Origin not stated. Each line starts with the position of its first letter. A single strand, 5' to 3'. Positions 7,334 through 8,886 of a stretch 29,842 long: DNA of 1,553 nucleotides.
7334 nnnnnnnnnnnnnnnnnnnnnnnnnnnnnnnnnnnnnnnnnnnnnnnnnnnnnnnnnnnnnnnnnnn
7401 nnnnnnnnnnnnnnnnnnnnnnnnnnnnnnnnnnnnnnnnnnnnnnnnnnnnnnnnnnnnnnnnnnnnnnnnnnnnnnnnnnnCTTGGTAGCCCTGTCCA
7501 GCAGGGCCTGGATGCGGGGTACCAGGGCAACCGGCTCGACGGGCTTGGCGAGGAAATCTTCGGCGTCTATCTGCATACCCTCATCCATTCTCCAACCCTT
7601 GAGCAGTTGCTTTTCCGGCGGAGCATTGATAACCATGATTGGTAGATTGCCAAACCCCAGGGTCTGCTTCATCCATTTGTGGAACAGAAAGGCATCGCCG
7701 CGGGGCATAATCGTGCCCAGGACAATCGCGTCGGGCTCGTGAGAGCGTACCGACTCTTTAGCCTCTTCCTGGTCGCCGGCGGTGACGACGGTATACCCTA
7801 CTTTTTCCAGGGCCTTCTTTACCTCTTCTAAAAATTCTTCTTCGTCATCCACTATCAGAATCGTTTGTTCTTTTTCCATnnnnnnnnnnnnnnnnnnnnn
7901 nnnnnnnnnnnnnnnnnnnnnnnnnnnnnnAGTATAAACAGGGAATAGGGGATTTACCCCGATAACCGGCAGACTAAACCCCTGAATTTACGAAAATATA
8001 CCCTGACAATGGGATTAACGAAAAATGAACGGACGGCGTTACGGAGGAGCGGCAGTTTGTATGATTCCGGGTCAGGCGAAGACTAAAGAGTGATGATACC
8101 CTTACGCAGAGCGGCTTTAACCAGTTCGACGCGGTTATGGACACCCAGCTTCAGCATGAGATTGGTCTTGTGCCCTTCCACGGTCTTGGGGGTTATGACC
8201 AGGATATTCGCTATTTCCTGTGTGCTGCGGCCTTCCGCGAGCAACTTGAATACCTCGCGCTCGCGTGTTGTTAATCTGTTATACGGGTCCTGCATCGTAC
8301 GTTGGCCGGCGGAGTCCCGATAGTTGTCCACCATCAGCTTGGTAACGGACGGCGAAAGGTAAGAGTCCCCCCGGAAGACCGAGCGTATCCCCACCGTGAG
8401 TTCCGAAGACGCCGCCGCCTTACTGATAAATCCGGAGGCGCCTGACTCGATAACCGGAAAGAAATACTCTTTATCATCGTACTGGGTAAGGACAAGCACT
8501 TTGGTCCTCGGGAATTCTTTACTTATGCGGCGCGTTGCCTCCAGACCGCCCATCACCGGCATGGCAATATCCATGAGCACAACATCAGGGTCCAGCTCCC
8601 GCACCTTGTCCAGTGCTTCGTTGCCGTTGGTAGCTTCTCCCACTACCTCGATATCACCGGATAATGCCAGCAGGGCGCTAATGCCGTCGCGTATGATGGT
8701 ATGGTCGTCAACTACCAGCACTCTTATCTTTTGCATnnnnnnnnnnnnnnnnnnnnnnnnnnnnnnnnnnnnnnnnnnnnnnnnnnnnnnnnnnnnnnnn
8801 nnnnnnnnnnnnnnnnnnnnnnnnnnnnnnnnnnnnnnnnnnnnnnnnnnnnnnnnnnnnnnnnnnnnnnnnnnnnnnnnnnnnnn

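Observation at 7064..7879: Output-less pseudo-receiver/receiver proteins embedded in both redox operons (here and at 18740-19594)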

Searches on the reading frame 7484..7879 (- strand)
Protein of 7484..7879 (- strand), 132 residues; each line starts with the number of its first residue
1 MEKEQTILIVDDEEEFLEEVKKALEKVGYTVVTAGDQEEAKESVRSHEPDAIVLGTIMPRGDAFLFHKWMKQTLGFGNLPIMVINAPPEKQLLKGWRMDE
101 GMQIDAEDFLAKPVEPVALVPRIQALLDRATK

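Call 17: find_related_loci(query=A1, collection=genome_contigs, flank=10000)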
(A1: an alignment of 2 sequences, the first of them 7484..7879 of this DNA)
Query A1 (132 aa) in genome_contigs; peptide patterns used: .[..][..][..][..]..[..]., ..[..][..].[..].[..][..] (x = any residue, [..] = any of these).
598 stretches matched a pattern (row limit reached: there are more); 273 encode a relative of the query (tblastn E <= 1e-3); the best 80 are kept; 80 distinct loci.
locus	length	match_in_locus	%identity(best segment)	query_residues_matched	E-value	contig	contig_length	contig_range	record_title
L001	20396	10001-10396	80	1-132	6e-71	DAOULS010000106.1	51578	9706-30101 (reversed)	MAG TPA_asm: Dehalococcoidales bacterium isolate W31_49 k127_365774, whole genome shotgun sequence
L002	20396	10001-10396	80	1-132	5e-70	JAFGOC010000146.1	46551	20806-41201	MAG: Dehalococcoidales bacterium isolate Zod_Metabat.597 k87_14771783, whole genome shotgun sequence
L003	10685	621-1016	78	1-132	1e-68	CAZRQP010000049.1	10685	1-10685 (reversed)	MAG TPA_asm: uncultured Dehalococcoidaceae bacterium isolate binchicken_co116_378 genome assembly, contig: NODE_6963_len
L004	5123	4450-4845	78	1-132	2e-68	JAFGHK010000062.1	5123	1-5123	MAG: Dehalococcoidales bacterium isolate Zod_Metabat.1454 k87_7955037, whole genome shotgun sequence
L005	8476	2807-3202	77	1-132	2e-67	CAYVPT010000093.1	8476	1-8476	MAG TPA_asm: uncultured Dehalococcoidaceae bacterium isolate binchicken_co34_11 genome assembly, contig: NODE_14845_leng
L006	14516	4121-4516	76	1-132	2e-67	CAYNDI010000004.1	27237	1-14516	MAG TPA_asm: uncultured Dehalococcoidaceae bacterium isolate SRP185410_co2_273 genome assembly, contig: NODE_1935_length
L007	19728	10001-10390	44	2-132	6e-35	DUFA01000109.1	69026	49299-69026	MAG TPA_asm: Dehalococcoidia bacterium isolate W403 Contig109, whole genome shotgun sequence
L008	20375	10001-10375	44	7-132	9e-35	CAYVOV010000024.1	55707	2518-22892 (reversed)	MAG TPA_asm: uncultured Dehalococcoidales bacterium isolate binchicken_co178_22 genome assembly, contig: NODE_1022_lengt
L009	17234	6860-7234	44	7-132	5e-34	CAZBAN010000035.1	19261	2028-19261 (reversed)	MAG TPA_asm: uncultured Dehalococcoidales bacterium isolate binchicken_co89_590 genome assembly, contig: NODE_5028_lengt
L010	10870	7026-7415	40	2-132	1e-33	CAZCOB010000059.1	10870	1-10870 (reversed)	MAG TPA_asm: uncultured Dehalococcoidaceae bacterium isolate binchicken_co100_344 genome assembly, contig: NODE_9748_len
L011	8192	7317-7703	43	3-132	9e-34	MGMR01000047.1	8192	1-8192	MAG: Chloroflexi bacterium RBG_13_51_18 RBG_13_scaffold_21761, whole genome shotgun sequence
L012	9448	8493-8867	41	7-132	6e-33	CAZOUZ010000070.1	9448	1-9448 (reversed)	MAG TPA_asm: uncultured Dehalococcoidales bacterium isolate binchicken_co228_542 genome assembly, contig: NODE_11157_len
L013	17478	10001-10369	35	3-130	4e-20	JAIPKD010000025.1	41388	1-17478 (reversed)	MAG: Verrucomicrobia bacterium isolate Tobar15.5-16.5m-G41 Tobar15-5-16-5m-C487, whole genome shotgun sequence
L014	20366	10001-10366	34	3-129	1e-16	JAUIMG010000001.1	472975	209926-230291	MAG: Bacteroidia bacterium isolate Co_bin.84 NODE_141_length_472975_cov_1.791216, whole genome shotgun sequence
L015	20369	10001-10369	33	2-132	4e-16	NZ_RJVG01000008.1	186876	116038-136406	Mobilisporobacter senegalensis strain DSM 26537 Ga0244700_108, whole genome shotgun sequence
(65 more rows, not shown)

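Call 22: search_protein_representatives(alignment_id=A1)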
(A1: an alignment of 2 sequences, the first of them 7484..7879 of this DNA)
Query: 2 sequences, 132 profile positions. Proteins with E-value up to 0.001 (for the whole library): 185287; up to 1e-10: 17554; up to 1e-30: 106. The best 150 are listed.
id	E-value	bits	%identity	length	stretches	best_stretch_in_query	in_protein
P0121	2.7e-60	218.3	-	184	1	2-132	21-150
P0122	9.0e-49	181.0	-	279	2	5-132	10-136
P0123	1.2e-47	177.4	-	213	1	1-131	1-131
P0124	4.2e-47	175.6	-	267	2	2-131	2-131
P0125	3.2e-44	166.3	-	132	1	1-104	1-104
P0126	1.0e-42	161.4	-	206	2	1-131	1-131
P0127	2.0e-42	160.5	-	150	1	4-129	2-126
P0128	7.8e-42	158.6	-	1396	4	5-127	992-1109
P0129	1.6e-41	157.6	-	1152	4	5-87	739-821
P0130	1.7e-41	157.5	-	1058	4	6-87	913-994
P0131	4.4e-40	152.9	-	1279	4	4-94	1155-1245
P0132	5.1e-40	152.7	-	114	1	1-115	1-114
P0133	6.4e-40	152.4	-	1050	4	4-126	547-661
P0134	1.3e-39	151.4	-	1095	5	6-126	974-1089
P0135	1.9e-39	150.9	-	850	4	5-116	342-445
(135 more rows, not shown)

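Call 25: search_solved_structures(query=window:7484-7879:-, max_evalue=0.00001, show_alignments=3)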
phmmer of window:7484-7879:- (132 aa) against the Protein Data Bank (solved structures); distinct sequences matched with E-value up to 0.00001: 59.
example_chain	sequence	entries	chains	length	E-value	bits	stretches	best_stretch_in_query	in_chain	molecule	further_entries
1mvo_A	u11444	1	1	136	6.7e-15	58.5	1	5-130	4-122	PhoP response regulator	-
3t6k_A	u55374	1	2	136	1.5e-13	54.1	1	3-131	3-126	Response regulator receiver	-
9g85_A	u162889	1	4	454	1.9e-13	53.8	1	6-126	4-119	Response regulator PleD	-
2wb4_A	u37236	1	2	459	2e-13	53.7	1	6-126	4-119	DIGUANYLATE CYCLASE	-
9g86_A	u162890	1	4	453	2.1e-13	53.6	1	6-126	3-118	Response regulator PleD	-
1w25_A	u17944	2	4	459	2.2e-13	53.6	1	6-126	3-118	STALKED-CELL DIFFERENTIATION CONTROLLING PROTEIN | RESPONSE REGULATOR PLED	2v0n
1nxo_A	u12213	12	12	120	2.8e-12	50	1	6-130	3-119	DNA-binding response regulator | Response regulator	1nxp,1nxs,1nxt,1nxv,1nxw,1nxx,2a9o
1zes_A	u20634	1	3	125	5.5e-12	49.1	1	6-130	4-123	Phosphate regulon transcriptional regulatory protein phoB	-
1b00_A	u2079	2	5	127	6.6e-12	48.8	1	6-130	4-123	PHOSPHATE REGULON TRANSCRIPTIONAL REGULATORY PROTEIN PHOB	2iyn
6eb7_A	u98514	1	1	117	7.2e-12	48.7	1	6-129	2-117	DNA-binding response regulator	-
2jba_B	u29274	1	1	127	2.4e-11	47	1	6-130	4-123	PHOSPHATE REGULON TRANSCRIPTIONAL REGULATORY PROTEIN PHOB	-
2jba_A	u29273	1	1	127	6.1e-11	45.7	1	6-130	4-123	PHOSPHATE REGULON TRANSCRIPTIONAL REGULATORY PROTEIN PHOB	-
2jb9_A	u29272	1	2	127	1.2e-10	44.7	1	6-130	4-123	PHOSPHATE REGULON TRANSCRIPTIONAL REGULATORY PROTEIN PHOB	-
8fk2_A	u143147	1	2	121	1.7e-10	44.3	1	6-129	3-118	Putative response regulator CovR VicR-like protein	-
9xzo_A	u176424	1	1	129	3.9e-10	43.1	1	6-127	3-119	De novo protein M1X0B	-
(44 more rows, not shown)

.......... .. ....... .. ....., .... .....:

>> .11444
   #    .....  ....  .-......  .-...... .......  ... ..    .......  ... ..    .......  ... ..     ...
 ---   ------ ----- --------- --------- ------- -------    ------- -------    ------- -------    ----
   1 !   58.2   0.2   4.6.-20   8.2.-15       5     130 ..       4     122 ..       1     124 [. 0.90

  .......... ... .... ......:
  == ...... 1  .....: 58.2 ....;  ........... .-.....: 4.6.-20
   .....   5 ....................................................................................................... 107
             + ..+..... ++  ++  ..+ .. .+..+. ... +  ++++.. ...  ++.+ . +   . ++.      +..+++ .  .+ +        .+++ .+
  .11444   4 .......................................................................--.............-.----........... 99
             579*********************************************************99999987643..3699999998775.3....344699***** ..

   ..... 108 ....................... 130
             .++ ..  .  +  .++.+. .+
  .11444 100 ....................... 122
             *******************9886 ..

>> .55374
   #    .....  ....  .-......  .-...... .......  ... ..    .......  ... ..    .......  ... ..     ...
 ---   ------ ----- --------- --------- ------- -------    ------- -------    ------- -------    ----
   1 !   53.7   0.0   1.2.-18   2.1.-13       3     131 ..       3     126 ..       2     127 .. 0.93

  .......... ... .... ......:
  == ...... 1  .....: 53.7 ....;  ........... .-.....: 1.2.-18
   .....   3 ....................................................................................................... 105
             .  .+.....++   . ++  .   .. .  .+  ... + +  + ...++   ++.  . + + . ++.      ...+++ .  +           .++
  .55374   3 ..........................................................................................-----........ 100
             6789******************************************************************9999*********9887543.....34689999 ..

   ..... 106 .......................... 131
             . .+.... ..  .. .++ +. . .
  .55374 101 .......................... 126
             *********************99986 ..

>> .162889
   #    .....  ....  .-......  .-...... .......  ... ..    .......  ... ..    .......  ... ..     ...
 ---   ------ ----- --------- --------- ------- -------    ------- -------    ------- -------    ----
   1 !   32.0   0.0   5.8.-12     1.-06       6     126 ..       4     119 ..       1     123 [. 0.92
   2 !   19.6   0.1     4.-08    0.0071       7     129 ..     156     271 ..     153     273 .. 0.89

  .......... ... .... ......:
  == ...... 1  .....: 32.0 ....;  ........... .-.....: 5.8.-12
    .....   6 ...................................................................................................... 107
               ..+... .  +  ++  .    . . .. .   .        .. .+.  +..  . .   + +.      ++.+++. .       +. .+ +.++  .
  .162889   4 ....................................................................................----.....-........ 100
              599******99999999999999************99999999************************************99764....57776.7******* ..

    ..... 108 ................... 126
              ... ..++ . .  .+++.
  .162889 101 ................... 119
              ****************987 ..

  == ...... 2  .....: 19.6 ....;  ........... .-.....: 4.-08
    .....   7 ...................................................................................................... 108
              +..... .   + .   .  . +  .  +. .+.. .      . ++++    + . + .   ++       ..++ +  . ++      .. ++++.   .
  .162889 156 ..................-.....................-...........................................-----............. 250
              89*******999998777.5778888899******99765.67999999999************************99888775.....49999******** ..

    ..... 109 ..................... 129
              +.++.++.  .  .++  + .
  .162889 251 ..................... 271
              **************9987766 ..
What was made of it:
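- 7484..7879 (-): Pseudo-receiver domain of paralog 1 (aa 1-132). G55 (7715-7717) replaces the phospho-Asp and N85 replaces the conserved Thr. DD (D11, D12) and K112-P113 are kept. PDB alignments (call 25).
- Closest known: FrzS pseudo-receiver. Same: It appears as a sequence hit to the PsR at E 2.4e-8 (call 25).
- Checked: HMMER alignments to solved receivers place this Gly on the phospho-acceptor Asp of B. subtilis PhoP and of PleD (call 25).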

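Call 67: search_protein_families(library=pfam, proteins=[window:7484-7879:-], max_evalue=0.01)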
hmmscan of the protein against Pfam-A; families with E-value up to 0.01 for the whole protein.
window:7484-7879:- (132 aa): 2 families
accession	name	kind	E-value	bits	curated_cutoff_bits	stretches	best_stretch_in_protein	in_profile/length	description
PF00072.30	Response_reg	-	5.3e-16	59.2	30.2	1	7-123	1-110/111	Response regulator receiver domain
PF03698.18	UPF0180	-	0.0019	18.7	25.4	1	14-41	6-33/77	Uncharacterised protein family (UPF0180)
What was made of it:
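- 7484..7879 (-): Pfam Response_reg scores 59.2 bits on this domain alone (call 67).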

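Call 72: find_related_loci(query=A6, collection=metagenome_contigs, flank=8000)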
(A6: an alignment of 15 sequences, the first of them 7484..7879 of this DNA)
Query A6 (132 aa) in metagenome_contigs; peptide patterns used: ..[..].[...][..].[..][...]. (x = any residue, [..] = any of these).
354 stretches matched a pattern; 242 encode a relative of the query (tblastn E <= 1e-3); the best 80 are kept; 80 distinct loci.
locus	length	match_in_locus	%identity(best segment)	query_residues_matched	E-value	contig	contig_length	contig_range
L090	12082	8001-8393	60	1-131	3e-50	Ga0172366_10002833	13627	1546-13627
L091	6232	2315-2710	53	1-132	3e-47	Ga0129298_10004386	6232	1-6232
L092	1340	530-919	56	1-130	4e-45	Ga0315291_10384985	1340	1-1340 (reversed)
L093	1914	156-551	49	1-132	2e-43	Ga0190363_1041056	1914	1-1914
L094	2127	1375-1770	49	1-132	2e-43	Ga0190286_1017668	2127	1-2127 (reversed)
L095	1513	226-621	48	1-132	1e-42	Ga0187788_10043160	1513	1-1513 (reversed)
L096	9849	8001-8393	48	1-132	6e-40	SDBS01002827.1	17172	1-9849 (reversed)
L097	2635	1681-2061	50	1-127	9e-39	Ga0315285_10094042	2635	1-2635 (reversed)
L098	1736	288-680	46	1-132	5e-38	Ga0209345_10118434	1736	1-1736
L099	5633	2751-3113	47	7-127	2e-36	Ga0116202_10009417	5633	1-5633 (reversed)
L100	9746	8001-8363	47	7-127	2e-36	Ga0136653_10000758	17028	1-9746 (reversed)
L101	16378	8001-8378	45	7-132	3e-36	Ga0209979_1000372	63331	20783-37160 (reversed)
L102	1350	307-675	44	7-129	4e-36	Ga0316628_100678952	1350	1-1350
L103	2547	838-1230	44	1-132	2e-35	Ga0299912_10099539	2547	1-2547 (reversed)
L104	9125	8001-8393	44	1-132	6e-35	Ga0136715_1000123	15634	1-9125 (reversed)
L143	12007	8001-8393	32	1-129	1e-22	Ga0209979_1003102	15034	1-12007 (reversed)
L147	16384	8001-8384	32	7-132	1e-21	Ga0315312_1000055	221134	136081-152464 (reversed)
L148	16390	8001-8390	34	1-130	2e-21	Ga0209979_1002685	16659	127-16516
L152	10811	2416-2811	37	1-129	3e-21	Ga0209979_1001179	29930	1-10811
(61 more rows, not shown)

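Call 92: search_protein_families(library=pfam, proteins=[L143:5913-7067:+, L143:8434-8853:+, L147:5703-7022:+, L152:784-2013:+, L152:1956-2429:+, L143:3100-4704:+, L148:6350-7963:+], max_evalue=0.001)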
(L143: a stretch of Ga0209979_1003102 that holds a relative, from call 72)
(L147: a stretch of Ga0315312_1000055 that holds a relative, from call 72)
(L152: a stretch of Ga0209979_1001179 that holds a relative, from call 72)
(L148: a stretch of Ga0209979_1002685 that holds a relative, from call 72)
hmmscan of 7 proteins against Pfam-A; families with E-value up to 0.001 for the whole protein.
L143:5913-7067:+ (385 aa): 3 families
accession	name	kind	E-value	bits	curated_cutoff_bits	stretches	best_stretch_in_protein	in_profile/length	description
PF02518.31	HATPase_c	-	1.8e-30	106.1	26.4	1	264-373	2-109/111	Histidine kinase-, DNA gyrase B-, and HSP90-like ATPase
PF00027.35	cNMP_binding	-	3.7e-11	43.3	27.5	1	35-126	2-89/89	Cyclic nucleotide-binding domain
PF00512.31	HisKA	-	7.2e-09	36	26.9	1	155-218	5-65/66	His Kinase A (phospho-acceptor) domain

L143:8434-8853:+ (140 aa): 1 family
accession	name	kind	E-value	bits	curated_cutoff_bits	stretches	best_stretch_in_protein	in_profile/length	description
PF00072.30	Response_reg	-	9.1e-26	90.6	30.2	1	13-132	1-110/111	Response regulator receiver domain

L147:5703-7022:+ (440 aa): 5 families
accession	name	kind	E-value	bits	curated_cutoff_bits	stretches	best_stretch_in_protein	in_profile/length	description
PF02518.31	HATPase_c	-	9e-30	103.8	26.4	1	326-433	3-108/111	Histidine kinase-, DNA gyrase B-, and HSP90-like ATPase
PF13185.12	GAF_2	-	8.9e-17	62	28.6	1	39-175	3-136/136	GAF domain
PF01590.32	GAF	-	2e-15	57.9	22.4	1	41-174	3-133/133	GAF domain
PF00512.31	HisKA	-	2e-14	53.8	26.9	1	212-278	3-66/66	His Kinase A (phospho-acceptor) domain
PF13492.12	GAF_3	-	2.3e-10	41.4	27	1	40-175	2-128/129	GAF domain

L152:784-2013:+ (410 aa): 3 families
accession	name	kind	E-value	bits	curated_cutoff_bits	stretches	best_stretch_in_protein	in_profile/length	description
PF02518.31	HATPase_c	-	7.7e-32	110.5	26.4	1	297-405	3-110/111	Histidine kinase-, DNA gyrase B-, and HSP90-like ATPase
PF00512.31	HisKA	-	5.4e-10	39.6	26.9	1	187-249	5-64/66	His Kinase A (phospho-acceptor) domain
PF00027.35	cNMP_binding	-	1.1e-09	38.6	27.5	1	67-158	2-89/89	Cyclic nucleotide-binding domain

L152:1956-2429:+ (158 aa): 1 family
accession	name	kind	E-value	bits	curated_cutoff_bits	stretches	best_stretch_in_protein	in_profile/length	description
PF00072.30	Response_reg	-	8.8e-25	87.5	30.2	1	26-141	1-107/111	Response regulator receiver domain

L143:3100-4704:+ (535 aa): 1 family
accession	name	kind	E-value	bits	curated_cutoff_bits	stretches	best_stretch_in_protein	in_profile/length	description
PF00374.24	NiFeSe_Hases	-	2e-155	519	25.8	1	54-520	1-508/508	Nickel-dependent hydrogenase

L148:6350-7963:+ (538 aa): 4 families
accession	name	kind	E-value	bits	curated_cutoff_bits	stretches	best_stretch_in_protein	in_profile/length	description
PF02518.31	HATPase_c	-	3.6e-29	101.9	26.4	1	281-390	3-109/111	Histidine kinase-, DNA gyrase B-, and HSP90-like ATPase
PF00072.30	Response_reg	-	1.4e-24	86.8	30.2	1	409-528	1-111/111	Response regulator receiver domain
PF00027.35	cNMP_binding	-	3.5e-15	56.2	27.5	1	50-141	2-88/89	Cyclic nucleotide-binding domain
PF00512.31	HisKA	-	5.7e-07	29.9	26.9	1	171-233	5-64/66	His Kinase A (phospho-acceptor) domain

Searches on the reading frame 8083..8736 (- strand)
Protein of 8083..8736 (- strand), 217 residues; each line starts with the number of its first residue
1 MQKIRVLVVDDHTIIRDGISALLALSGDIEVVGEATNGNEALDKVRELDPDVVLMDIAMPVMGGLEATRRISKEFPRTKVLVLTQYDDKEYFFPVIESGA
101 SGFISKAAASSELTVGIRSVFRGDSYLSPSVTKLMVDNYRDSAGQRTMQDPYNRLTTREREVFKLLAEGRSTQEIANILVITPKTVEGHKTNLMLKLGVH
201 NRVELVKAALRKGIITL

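Call 8: search_protein_families(library=pfam, proteins=[window:8083-8736:-], max_evalue=0.00001)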
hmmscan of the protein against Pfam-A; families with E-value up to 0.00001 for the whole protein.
window:8083-8736:- (217 aa): 3 families
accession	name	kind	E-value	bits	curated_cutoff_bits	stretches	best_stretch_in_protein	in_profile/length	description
PF00072.30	Response_reg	-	2.1e-28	99.2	30.2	1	6-114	1-107/111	Response regulator receiver domain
PF00196.25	GerE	-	3.5e-20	71.8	23.5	1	154-208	2-56/57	Bacterial regulatory proteins, luxR family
PF08281.18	Sigma70_r4_2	-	9.7e-06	25.6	25.7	0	153-189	9-46/54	Sigma-70, region 4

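Call 10: search_protein_families(library=ncbifam, proteins=[window:8083-8736:-], max_evalue=0.00001)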
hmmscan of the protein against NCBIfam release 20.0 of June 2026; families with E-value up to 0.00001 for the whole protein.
window:8083-8736:- (217 aa): 95 families (the best 25 are shown)
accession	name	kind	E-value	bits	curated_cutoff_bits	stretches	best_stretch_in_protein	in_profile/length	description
NF052445.1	RespRegMctR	equivalog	5.4e-52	176.2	300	1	3-214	1-204/205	two-component system response regulator MctR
NF007018.1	PRK09483.1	equivalog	1e-47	162.6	280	1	4-215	2-209/217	UvrY/SirA/GacA family response regulator transcription factor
NF011896.0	PRK15369.1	equivalog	1.4e-47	162.1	242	1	1-215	1-210/211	two component system response regulator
NF047785.1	respo_reg_MadR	equivalog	9.2e-44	149.3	300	1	4-215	1-209/209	MadR family response regulator transcription factor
NF007935.0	PRK10651.1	equivalog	2.7e-41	141.1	250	1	3-205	6-206/216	two-component system response regulator NarL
NF007708.0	PRK10403.1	equivalog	3.9e-37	127.8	343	1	4-204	7-203/215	nitrate/nitrite response regulator protein NarP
NF007685.0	PRK10360.1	equivalog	2.5e-34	118.8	258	1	4-208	2-191/196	response regulator transcription factor UhpA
NF007403.0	PRK09935.1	equivalog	2.6e-30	105.6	271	1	1-209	1-204/210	fimbria biosynthesis transcriptional regulator FimZ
NF001965.0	PRK00742.1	subfamily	6.7e-26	91.3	293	1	1-111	1-112/357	chemotaxis-specific protein-glutamate methyltransferase CheB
NF007419.0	PRK09958.1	equivalog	1.1e-25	90.4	251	1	6-212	3-201/204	acid-sensing system DNA-binding response regulator EvgA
NF008098.0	PRK10840.1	equivalog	5.2e-24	84.9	235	1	1-206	1-202/216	response regulator transcription factor RcsB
NF006900.1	PRK09390.1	equivalog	3.8e-23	82.1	255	1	3-213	4-201/203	response regulator FixJ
NF041367.1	CheY_Halo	equivalog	1.6e-22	80.1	200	1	6-112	1-105/114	chemotaxis protein CheY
NF009206.0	PRK12555.1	subfamily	4e-21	75.3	342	1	4-110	1-108/340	chemotaxis-specific protein-glutamate methyltransferase CheB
NF008469.0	PRK11361.1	equivalog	5.6e-18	64.9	714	1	4-117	5-116/461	acetoacetate metabolism transcriptional regulator AtoC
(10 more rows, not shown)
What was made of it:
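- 8083..8736 (-): Module 1 NarL-type response regulator (REC + GerE). Pfam and NCBIfam (calls 8, 10).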
